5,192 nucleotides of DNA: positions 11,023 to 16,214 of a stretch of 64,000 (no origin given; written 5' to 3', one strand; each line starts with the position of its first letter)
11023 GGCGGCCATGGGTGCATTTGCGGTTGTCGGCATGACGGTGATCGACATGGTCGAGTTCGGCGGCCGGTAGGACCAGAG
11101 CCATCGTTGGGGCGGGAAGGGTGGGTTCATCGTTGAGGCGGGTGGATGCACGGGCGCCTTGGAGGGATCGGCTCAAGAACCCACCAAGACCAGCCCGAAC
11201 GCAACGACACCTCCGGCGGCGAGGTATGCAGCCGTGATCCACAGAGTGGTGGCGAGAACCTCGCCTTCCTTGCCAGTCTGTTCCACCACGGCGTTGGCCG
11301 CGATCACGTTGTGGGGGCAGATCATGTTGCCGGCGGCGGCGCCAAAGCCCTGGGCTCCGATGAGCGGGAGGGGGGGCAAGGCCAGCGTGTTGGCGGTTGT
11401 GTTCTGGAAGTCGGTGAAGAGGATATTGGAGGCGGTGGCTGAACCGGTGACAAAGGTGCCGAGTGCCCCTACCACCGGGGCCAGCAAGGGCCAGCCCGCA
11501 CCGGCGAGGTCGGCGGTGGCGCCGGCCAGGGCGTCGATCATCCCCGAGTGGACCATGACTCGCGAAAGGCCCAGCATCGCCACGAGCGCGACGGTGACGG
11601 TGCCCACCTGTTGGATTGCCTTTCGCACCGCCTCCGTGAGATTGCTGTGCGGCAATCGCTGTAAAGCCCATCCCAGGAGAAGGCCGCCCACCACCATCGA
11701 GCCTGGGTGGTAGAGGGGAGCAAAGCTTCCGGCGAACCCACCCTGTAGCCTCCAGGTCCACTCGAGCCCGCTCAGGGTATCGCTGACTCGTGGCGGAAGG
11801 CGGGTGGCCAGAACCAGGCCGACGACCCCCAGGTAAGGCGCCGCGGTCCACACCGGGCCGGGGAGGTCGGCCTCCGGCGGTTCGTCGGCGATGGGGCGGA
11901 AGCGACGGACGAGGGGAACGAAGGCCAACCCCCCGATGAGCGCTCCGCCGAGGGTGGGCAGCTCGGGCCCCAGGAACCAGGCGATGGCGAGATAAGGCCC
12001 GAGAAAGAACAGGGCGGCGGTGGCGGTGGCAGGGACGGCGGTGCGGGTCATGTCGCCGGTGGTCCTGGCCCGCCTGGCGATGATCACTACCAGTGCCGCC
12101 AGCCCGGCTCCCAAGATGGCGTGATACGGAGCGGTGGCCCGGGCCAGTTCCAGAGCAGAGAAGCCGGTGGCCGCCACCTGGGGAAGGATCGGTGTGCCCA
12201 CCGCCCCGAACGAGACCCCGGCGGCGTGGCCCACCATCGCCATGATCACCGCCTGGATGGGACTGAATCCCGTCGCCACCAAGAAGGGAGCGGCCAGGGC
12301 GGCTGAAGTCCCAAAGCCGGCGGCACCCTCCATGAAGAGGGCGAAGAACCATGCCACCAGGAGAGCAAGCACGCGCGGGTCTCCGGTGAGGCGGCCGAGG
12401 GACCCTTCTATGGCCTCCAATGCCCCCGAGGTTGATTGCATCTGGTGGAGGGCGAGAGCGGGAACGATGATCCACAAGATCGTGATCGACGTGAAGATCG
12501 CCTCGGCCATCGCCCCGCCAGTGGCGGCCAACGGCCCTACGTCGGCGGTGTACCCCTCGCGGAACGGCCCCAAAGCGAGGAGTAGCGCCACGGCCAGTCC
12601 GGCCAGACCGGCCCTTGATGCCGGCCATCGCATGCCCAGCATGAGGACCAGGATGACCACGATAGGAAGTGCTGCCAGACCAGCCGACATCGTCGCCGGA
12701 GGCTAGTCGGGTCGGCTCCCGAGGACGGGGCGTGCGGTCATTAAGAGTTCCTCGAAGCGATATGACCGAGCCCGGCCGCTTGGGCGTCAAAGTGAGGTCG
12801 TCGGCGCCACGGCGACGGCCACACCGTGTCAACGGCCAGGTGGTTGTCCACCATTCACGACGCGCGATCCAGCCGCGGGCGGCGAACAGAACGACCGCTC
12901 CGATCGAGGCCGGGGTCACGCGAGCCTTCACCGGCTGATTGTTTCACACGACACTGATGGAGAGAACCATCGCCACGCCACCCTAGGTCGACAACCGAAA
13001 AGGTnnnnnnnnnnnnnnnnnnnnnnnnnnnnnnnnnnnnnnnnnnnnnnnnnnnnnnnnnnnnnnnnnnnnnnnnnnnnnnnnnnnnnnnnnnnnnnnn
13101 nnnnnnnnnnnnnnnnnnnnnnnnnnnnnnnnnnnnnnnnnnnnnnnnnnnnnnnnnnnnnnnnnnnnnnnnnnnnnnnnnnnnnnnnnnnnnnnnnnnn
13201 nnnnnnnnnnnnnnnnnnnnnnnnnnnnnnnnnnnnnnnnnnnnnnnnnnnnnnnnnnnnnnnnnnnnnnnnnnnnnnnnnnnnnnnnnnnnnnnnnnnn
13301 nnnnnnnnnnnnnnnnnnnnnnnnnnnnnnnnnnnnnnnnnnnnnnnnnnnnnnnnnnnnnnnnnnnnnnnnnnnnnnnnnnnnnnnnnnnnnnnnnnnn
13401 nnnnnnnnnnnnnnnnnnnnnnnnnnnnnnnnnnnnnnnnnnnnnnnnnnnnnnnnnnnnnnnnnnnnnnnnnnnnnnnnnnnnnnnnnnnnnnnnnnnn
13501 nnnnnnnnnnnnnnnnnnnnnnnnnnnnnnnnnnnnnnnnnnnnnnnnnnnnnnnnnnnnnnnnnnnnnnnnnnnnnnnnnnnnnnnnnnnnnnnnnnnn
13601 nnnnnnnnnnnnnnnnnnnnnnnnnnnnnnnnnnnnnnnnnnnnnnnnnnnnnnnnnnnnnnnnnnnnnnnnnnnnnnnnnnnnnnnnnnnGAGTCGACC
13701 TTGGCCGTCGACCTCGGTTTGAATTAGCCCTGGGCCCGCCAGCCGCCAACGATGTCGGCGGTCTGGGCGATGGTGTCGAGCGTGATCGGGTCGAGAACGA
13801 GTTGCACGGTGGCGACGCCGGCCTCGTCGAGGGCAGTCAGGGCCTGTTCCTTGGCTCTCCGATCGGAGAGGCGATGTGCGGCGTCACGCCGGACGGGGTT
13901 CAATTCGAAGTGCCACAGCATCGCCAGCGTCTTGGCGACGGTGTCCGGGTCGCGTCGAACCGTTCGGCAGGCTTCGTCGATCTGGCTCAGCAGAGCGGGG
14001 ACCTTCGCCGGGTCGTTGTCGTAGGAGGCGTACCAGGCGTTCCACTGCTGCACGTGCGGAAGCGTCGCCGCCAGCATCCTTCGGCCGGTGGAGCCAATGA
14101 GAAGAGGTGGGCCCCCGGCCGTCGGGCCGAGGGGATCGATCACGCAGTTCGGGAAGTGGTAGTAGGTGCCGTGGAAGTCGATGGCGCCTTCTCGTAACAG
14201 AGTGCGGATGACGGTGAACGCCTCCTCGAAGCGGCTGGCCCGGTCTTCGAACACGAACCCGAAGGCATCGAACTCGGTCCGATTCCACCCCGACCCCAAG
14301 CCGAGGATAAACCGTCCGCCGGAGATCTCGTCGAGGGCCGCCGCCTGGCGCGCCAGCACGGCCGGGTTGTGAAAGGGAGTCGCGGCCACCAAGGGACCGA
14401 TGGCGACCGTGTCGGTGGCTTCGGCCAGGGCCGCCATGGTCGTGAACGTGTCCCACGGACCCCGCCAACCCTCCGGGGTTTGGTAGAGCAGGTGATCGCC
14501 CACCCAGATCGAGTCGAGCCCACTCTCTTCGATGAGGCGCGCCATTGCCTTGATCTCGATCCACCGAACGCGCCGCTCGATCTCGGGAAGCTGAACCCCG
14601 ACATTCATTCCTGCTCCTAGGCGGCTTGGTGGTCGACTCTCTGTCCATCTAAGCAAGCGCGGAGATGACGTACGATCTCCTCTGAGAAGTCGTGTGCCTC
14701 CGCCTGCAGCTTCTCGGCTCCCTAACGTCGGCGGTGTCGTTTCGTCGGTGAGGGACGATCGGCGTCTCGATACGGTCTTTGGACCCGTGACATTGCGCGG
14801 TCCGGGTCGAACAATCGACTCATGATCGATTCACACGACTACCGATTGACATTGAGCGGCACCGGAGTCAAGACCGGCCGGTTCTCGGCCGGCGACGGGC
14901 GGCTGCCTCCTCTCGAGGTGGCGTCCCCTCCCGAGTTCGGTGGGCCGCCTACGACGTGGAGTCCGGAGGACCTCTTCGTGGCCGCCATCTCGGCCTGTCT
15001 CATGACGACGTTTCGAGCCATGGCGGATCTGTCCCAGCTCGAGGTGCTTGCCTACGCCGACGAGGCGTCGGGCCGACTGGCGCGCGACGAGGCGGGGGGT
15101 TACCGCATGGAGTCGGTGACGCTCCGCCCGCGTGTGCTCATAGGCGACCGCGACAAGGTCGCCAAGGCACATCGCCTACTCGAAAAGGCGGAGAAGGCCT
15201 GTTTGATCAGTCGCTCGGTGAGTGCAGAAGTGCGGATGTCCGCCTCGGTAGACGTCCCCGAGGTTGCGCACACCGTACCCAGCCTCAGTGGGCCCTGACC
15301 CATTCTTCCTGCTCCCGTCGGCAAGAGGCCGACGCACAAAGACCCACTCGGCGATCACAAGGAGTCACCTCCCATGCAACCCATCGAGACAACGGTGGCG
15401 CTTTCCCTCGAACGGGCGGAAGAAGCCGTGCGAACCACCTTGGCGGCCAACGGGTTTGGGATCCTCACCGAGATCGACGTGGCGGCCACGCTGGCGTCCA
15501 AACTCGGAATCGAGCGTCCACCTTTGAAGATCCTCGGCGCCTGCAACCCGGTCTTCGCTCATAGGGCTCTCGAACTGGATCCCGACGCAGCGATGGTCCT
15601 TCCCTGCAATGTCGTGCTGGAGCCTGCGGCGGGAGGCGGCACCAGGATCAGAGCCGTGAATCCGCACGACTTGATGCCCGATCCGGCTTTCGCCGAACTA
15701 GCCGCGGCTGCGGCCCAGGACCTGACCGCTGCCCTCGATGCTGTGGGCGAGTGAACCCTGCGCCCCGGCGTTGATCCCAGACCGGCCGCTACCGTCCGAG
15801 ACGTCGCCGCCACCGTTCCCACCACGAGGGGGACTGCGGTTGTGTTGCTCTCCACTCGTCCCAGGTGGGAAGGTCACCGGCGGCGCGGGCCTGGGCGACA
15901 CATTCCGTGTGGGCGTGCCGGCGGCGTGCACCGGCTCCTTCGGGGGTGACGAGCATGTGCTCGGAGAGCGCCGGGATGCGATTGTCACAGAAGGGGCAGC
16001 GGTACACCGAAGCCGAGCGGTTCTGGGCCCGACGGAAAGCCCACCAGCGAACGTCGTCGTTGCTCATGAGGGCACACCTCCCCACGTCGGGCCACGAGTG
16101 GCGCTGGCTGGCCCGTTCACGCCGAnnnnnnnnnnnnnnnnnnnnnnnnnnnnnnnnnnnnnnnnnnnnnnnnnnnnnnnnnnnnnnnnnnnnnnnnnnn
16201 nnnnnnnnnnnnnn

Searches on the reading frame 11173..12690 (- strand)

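Call 14: search_protein_families(library=pfam, proteins=[window:11173-12690:-], max_evalue=0.001)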
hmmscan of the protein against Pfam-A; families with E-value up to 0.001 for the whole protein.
window:11173-12690:- (505 aa): 1 family
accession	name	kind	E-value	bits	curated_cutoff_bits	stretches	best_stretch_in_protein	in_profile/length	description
PF02652.20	Lactate_perm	-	1.7e-83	281.6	27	2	1-267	1-257/522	L-lactate permease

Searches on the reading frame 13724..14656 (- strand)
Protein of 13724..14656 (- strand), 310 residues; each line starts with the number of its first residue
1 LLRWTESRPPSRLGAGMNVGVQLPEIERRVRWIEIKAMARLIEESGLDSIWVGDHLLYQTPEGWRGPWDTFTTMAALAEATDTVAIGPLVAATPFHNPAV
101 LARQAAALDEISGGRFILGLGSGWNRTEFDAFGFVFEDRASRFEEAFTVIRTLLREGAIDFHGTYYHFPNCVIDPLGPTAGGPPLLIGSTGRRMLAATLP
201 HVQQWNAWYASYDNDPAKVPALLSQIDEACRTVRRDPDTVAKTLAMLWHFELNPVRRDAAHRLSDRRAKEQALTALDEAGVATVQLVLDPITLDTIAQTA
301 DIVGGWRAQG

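Call 14: search_protein_families(library=pfam, proteins=[window:13724-14656:-], max_evalue=0.001)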
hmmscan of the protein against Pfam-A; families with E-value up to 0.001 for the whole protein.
window:13724-14656:- (310 aa): 1 family
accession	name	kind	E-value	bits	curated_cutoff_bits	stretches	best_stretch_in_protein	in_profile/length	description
PF00296.26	Bac_luciferase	-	1.5e-43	149.8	27.9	1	31-245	21-225/314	Luciferase-like monooxygenase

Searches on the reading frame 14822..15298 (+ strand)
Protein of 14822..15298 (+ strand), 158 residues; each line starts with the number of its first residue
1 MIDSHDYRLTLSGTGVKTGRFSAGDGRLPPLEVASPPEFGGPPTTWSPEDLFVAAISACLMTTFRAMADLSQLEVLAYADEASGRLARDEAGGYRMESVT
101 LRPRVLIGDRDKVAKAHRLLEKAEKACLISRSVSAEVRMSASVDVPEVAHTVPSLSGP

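Call 14: search_protein_families(library=pfam, proteins=[window:14822-15298:+], max_evalue=0.001)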
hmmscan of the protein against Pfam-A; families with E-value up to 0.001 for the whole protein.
window:14822-15298:+ (158 aa): 1 family
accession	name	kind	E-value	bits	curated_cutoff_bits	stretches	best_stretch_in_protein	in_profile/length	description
PF02566.24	OsmC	-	2e-16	60.6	27.5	1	43-139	3-97/100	OsmC-like protein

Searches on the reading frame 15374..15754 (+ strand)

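Call 14: search_protein_families(library=pfam, proteins=[window:15374-15754:+], max_evalue=0.001)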
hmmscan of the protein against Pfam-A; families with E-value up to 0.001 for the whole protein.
window:15374-15754:+ (126 aa): 1 family
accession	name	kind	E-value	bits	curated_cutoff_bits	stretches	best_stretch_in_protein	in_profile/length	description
PF03625.19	DUF302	-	6.8e-21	74.4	23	1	34-97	1-63/63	Domain of unknown function DUF302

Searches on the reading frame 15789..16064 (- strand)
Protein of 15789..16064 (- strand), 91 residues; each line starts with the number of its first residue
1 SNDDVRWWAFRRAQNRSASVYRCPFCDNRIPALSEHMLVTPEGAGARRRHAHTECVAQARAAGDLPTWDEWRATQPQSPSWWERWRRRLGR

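Call 43: search_protein_families(library=pfam, proteins=[window:15789-16064:-], max_evalue=1)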
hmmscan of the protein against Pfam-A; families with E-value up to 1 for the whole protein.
window:15789-16064:- (91 aa): 2 families
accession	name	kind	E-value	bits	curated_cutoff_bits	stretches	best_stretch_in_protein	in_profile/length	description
PF25207.1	DUF7837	-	0.14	12.6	27.8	1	22-46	7-29/47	Domain of unknown function (DUF7837)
PF23674.1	RYYR-CCHC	-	0.15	12.4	27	0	3-28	21-47/79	RYYR-CCHC domain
